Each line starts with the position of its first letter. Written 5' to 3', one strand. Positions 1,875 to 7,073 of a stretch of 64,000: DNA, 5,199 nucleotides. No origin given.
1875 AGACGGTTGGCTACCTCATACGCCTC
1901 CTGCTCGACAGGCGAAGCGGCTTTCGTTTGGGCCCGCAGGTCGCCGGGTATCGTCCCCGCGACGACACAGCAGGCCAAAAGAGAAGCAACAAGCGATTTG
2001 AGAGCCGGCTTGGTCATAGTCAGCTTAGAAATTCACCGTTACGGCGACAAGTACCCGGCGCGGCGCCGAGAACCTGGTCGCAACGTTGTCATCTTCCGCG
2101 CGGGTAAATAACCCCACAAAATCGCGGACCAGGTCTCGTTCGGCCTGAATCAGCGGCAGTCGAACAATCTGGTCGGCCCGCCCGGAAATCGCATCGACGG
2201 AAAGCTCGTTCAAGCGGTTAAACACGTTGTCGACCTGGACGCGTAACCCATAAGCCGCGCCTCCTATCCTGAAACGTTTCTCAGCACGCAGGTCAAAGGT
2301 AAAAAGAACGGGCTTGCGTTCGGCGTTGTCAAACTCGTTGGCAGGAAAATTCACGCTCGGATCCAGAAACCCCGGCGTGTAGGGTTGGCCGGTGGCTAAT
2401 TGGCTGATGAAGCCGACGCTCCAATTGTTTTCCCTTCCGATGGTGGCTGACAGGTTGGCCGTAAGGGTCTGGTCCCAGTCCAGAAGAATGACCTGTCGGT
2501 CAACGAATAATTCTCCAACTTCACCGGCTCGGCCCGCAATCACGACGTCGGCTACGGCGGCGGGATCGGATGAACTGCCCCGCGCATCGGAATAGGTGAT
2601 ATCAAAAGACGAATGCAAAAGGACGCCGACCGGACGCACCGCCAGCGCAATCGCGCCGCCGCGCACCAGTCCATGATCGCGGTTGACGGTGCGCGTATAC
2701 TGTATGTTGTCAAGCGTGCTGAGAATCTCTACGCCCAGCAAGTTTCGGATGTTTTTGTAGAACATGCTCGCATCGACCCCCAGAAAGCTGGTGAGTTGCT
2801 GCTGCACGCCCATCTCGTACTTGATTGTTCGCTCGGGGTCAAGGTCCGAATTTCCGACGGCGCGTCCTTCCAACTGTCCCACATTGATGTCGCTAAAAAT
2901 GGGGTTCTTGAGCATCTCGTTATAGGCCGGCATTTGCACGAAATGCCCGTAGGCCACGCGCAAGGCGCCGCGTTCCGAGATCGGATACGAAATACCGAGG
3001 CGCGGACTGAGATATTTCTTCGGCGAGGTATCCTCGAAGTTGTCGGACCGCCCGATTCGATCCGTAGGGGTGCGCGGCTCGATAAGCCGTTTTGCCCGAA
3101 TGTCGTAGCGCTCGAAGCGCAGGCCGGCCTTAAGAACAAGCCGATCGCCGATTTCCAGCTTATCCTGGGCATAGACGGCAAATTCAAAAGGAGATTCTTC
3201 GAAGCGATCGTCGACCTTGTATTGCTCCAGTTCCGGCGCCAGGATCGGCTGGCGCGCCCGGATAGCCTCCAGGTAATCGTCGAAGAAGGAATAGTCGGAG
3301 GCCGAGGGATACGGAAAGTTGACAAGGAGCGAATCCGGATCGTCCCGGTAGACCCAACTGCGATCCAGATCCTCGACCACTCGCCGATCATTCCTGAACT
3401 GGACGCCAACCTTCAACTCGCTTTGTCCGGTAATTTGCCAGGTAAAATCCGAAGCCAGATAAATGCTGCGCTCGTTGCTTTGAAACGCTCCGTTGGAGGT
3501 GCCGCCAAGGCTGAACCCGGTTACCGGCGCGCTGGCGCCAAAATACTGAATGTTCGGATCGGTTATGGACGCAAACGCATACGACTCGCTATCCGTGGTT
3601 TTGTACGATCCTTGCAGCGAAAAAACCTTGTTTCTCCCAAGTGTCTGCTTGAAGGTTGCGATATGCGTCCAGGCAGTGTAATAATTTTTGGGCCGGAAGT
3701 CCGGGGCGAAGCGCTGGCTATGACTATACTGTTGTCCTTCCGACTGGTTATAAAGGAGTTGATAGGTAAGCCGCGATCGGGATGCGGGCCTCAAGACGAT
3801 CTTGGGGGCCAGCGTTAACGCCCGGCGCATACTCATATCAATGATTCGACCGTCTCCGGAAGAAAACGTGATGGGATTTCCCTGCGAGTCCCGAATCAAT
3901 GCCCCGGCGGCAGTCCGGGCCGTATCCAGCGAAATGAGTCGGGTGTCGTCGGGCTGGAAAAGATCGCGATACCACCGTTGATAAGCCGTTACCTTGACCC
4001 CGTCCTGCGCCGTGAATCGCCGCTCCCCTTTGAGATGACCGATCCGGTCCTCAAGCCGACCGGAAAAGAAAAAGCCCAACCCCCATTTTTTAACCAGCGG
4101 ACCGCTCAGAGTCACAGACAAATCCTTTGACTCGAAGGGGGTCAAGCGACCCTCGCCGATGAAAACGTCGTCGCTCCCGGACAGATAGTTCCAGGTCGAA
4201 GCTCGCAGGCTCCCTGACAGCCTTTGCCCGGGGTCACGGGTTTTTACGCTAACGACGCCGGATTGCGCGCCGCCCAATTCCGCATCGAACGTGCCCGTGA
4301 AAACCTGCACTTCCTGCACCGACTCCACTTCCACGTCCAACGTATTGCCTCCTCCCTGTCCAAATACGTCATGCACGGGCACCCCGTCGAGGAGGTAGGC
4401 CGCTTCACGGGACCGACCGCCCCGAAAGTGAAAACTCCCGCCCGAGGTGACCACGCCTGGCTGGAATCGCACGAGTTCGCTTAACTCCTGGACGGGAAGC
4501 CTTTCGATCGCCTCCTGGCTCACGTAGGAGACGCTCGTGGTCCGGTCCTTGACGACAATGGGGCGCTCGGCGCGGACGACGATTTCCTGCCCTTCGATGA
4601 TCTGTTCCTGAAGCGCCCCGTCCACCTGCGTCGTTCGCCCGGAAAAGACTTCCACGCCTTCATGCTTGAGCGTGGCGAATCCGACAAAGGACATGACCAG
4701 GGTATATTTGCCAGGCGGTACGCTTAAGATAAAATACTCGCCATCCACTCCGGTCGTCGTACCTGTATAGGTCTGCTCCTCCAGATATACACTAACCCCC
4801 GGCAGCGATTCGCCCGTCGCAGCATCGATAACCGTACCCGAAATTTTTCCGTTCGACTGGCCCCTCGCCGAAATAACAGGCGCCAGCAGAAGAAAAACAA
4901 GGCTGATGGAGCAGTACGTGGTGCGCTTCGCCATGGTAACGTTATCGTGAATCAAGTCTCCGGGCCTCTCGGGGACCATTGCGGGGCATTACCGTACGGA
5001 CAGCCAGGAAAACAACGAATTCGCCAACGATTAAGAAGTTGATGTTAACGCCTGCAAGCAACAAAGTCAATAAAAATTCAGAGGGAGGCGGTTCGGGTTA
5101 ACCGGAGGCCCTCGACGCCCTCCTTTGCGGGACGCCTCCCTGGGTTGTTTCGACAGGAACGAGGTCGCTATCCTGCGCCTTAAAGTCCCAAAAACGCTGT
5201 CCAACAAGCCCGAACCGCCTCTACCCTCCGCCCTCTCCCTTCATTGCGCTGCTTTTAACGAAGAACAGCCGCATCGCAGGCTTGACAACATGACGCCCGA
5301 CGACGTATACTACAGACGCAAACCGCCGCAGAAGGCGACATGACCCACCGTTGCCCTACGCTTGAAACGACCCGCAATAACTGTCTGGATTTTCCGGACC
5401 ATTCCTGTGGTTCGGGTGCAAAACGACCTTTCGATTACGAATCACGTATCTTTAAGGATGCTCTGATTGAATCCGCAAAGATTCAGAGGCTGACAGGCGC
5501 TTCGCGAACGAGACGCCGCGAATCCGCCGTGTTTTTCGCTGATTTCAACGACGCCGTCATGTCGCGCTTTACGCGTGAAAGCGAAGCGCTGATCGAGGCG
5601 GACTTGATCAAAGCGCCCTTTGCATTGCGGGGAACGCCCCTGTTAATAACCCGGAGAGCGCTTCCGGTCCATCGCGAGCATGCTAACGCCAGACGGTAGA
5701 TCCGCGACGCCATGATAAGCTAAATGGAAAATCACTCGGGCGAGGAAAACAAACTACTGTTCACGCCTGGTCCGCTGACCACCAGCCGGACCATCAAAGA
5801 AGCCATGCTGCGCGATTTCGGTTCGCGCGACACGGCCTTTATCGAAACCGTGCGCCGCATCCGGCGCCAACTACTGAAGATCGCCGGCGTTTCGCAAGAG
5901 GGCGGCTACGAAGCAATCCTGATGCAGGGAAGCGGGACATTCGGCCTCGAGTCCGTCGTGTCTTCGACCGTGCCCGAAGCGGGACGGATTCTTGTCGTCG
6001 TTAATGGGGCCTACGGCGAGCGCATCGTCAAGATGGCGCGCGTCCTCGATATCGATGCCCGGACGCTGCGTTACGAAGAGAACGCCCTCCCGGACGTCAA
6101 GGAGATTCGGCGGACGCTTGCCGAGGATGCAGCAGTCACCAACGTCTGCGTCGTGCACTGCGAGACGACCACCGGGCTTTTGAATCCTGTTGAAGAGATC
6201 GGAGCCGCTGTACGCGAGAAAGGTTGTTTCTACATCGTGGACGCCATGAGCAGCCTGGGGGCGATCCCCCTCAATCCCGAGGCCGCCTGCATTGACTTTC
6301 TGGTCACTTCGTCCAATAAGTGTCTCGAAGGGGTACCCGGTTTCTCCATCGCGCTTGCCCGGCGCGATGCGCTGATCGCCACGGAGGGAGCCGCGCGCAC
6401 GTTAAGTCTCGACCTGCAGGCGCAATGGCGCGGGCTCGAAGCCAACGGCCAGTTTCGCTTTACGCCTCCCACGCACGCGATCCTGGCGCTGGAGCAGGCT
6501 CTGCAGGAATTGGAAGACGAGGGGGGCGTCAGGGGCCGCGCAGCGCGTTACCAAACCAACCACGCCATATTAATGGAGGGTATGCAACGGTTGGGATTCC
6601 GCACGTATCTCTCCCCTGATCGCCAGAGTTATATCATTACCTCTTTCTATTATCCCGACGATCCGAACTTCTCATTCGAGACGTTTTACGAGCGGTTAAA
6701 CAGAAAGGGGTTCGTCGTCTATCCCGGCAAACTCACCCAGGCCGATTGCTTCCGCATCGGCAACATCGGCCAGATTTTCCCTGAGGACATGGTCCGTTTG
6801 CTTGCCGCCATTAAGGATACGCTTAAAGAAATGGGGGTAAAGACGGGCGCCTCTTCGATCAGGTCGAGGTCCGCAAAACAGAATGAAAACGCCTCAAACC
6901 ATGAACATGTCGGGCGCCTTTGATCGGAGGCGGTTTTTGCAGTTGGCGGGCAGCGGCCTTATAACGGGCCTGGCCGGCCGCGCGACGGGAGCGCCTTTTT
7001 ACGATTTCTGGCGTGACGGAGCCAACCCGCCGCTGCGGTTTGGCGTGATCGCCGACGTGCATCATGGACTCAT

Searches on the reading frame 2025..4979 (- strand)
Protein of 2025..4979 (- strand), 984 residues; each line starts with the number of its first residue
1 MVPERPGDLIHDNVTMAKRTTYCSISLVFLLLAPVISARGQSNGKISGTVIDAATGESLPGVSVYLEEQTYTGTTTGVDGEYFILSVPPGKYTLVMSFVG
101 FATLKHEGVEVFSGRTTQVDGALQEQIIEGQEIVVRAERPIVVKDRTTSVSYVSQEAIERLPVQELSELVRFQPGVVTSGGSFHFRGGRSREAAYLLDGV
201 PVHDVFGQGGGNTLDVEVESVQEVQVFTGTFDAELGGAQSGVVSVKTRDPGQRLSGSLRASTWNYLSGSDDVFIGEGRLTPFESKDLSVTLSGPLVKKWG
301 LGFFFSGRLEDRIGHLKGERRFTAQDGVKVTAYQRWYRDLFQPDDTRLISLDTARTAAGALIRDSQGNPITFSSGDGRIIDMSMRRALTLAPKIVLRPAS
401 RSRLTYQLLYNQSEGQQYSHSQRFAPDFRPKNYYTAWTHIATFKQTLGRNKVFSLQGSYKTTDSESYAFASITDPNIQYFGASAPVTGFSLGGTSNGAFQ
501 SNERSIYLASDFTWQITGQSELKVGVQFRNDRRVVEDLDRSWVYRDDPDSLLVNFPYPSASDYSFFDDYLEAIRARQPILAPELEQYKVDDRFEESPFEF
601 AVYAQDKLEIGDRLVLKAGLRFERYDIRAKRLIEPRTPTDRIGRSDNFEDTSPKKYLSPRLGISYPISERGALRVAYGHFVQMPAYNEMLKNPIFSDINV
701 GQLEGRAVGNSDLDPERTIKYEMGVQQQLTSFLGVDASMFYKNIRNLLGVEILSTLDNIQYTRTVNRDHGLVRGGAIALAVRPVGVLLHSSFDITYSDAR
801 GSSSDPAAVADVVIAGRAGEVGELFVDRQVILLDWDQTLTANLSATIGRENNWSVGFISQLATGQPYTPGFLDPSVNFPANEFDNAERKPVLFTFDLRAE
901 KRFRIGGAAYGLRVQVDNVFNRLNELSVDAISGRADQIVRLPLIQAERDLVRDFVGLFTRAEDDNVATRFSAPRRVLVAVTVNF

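Call 5: search_protein_families(library=ncbifam, proteins=[window:2025-4979:-], max_evalue=0.00001)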
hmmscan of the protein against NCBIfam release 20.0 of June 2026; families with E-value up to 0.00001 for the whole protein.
window:2025-4979:- (984 aa): 11 families
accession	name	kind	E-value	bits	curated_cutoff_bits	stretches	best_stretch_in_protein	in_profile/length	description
TIGR01785.1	TonB-hemin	subfamily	5.2e-20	71.4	316.85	2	600-771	366-535/677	TonB-dependent heme/hemoglobin receptor family protein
TIGR01786.1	TonB-hemlactrns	subfamily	2.4e-19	69.2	323.75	2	599-755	392-530/719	TonB-dependent hemoglobin/transferrin/lactoferrin family receptor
TIGR04056.1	OMP_RagA_SusC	subfamily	5.5e-19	68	368.25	1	45-227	2-181/981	SusC/RagA family TonB-linked outer membrane protein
TIGR01783.1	TonB-siderophor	subfamily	4.5e-15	55.3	223.5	1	596-747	358-483/649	TonB-dependent siderophore receptor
NF052345.1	S_layer_anammox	exception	1.2e-12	46.1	1400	1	41-156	1310-1423/1596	Kustd1514 family S-layer glycoprotein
NF010048.1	PRK13524.1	subfamily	3.7e-09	35.6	493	0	120-260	30-188/744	FepA family TonB-dependent siderophore receptor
NF007926.1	PRK10641.1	equivalog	4.2e-09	35.5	836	0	695-836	415-540/617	TonB-dependent vitamin B12 receptor BtuB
TIGR01779.1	TonB-B12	equivalog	1.2e-08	34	599.7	0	130-260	28-166/614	TonB-dependent vitamin B12 receptor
NF010051.0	PRK13528.1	subfamily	6.6e-08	31.2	583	0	111-260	15-184/727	FepA family TonB-dependent siderophore receptor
NF007478.2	PRK10064.1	equivalog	2e-06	26.3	745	0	132-262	32-172/663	catecholate siderophore receptor CirA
NF041535.1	TonB_rec_PqqU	equivalog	2.9e-06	25.9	1200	0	197-263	81-143/676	TonB-dependent receptor PqqU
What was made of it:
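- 2025..4979 (-): TonB-dependent outer-membrane receptor, divergent from the island. It may be the uptake component. Call 5 gives weak matches, all below cutoff, to TonB-dependent receptor models (best TonB-hemin TIGR01785, 71 bits against 317; SusC/RagA TIGR04056, 68 bits against 368).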

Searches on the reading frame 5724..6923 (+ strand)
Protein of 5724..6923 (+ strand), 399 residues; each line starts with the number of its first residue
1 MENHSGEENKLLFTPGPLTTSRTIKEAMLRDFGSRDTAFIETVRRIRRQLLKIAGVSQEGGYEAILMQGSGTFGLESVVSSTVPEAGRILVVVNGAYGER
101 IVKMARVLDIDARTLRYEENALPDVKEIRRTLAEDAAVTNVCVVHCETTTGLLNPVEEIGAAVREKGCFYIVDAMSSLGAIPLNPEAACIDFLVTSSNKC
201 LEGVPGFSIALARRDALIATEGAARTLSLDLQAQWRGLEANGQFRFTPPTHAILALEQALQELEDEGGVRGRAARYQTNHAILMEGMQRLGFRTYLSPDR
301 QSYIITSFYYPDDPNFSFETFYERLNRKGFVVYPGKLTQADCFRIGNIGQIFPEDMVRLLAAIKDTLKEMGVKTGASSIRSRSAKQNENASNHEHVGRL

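Call 3: search_protein_families(library=pfam, proteins=[window:5724-6923:+])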
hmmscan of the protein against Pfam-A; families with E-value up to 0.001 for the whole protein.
window:5724-6923:+ (399 aa): 1 family
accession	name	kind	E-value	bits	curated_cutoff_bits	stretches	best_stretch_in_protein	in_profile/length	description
PF00266.25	Aminotran_5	-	7.6e-23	81.5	21.5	1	32-308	34-314/371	Aminotransferase class-V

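Call 4: search_protein_families(library=ncbifam, proteins=[window:5724-6923:+])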
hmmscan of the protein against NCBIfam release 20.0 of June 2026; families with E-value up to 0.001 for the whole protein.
window:5724-6923:+ (399 aa): 18 families
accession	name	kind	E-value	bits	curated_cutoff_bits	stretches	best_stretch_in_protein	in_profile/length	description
NF010006.0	PRK13479.1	equivalog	9.7e-148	492.2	296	1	7-373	3-367/369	2-aminoethylphosphonate--pyruvate transaminase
TIGR02326.1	transamin_PhnW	equivalog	6.8e-142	472.8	400.8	1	8-368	2-361/363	2-aminoethylphosphonate--pyruvate transaminase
TIGR03301.1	PhnW-AepZ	equivalog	1.8e-135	451.9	360.8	1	11-367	1-355/355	2-aminoethylphosphonate aminotransferase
NF046070.1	PyrdoxPyrvTramin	equivalog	1.1e-38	133.1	600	1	9-371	5-368/369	pyridoxamine--pyruvate transaminase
NF045640.1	AspGlyoxATaseBhcA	equivalog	9.8e-25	87.3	650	1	11-374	6-371/395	L-aspartate--glyoxylate aminotransferase BhcA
TIGR01977.1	am_tr_V_EF2568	hypoth_equivalog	5.1e-11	42.2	377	1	103-211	105-211/376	cysteine desulfurase family protein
TIGR03402.1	FeS_nifS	equivalog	1.4e-10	40.5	530.75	1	109-200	110-199/379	cysteine desulfurase NifS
TIGR03403.1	nifS_epsilon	equivalog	3.6e-10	39.2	587.7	1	108-200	113-203/382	NifS family cysteine desulfurase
NF003764.0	PRK05355.1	equivalog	2.9e-09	36.3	253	1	33-330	40-317/357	3-phosphoserine/phosphohydroxythreonine transaminase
NF010611.0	PRK14012.1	equivalog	3e-09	36.3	548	1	114-201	125-210/406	IscS subfamily cysteine desulfurase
TIGR02006.1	IscS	equivalog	8.6e-09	34.9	643.2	1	114-201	121-206/402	IscS subfamily cysteine desulfurase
TIGR01364.1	serC_1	equivalog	1.5e-08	33.9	443.6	1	34-313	38-304/358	phosphoserine transaminase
TIGR04343.1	egtE_PLP_lyase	equivalog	2.3e-08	33.2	400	1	71-209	80-212/370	ergothioneine biosynthesis PLP-dependent enzyme EgtE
TIGR01979.1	sufS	subfamily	3.7e-08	32.6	475.1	1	110-217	134-238/403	SufS family cysteine desulfurase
TIGR03235.1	DNA_S_dndA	equivalog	1.4e-06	27.8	480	1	118-200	121-201/353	cysteine desulfurase DndA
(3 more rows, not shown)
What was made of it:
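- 5724..6923 (+): PhnW, 2-aminoethylphosphonate:pyruvate transaminase (class V). Call 4: NF010006 492 bits (cutoff 296); TIGR02326 473 bits (cutoff 401).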
